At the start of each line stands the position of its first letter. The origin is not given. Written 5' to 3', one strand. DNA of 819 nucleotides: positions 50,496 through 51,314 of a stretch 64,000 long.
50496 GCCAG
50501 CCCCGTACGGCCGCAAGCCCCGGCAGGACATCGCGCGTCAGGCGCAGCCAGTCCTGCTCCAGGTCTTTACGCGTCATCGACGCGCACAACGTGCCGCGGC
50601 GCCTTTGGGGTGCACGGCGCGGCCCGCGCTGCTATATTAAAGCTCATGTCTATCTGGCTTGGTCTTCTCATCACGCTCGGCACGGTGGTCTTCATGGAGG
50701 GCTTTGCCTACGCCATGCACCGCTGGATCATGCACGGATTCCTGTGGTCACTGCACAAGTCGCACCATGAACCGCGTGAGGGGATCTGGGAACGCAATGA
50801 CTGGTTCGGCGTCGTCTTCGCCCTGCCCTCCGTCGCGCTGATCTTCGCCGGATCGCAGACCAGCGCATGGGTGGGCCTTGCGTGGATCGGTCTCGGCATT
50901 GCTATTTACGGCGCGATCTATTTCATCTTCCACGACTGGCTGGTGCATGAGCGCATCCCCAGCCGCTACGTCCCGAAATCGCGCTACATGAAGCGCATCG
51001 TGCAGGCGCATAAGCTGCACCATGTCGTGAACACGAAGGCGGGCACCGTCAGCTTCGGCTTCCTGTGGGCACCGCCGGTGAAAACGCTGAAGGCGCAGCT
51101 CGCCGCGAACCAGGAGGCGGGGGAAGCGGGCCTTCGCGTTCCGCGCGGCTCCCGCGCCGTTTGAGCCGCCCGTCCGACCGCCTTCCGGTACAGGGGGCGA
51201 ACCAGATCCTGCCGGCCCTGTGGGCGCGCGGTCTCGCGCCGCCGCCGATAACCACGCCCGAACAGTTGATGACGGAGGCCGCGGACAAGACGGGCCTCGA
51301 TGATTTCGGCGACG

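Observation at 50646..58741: Carotenoid cluster with an embedded PAPS-type sulfotransferase: candidate pathway for sulfated keto-hydroxy carotenoids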

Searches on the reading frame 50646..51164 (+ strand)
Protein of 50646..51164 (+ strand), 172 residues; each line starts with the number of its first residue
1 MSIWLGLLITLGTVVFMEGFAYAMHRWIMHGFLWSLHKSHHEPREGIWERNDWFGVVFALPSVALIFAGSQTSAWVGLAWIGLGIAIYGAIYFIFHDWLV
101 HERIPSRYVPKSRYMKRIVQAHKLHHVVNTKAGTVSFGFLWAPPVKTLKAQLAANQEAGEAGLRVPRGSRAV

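Call 3: search_protein_families(library=pfam, proteins=[window:50646-51164:+], max_evalue=0.01)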
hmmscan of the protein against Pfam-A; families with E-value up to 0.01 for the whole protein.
window:50646-51164:+ (172 aa): 0 families

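Call 4: search_protein_families(library=ncbifam, proteins=[window:50646-51164:+], max_evalue=0.01)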
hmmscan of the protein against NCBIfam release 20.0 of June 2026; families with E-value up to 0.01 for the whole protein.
window:50646-51164:+ (172 aa): 0 families

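Call 63: search_protein_families(library=pfam, proteins=[window:50646-51164:+], max_evalue=10)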
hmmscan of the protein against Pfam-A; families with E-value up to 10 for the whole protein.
window:50646-51164:+ (172 aa): 3 families
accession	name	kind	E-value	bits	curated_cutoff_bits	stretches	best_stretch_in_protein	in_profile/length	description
PF13126.11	DUF3975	-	0.053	14.4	25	1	78-103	10-35/80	Protein of unknown function (DUF3975)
PF03994.20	DUF350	-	0.059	13.9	26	1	43-106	35-99/133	Domain of Unknown Function (DUF350)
PF20245.3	DUF6600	-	0.4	11.2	27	1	44-124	6-89/102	Family of unknown function (DUF6600)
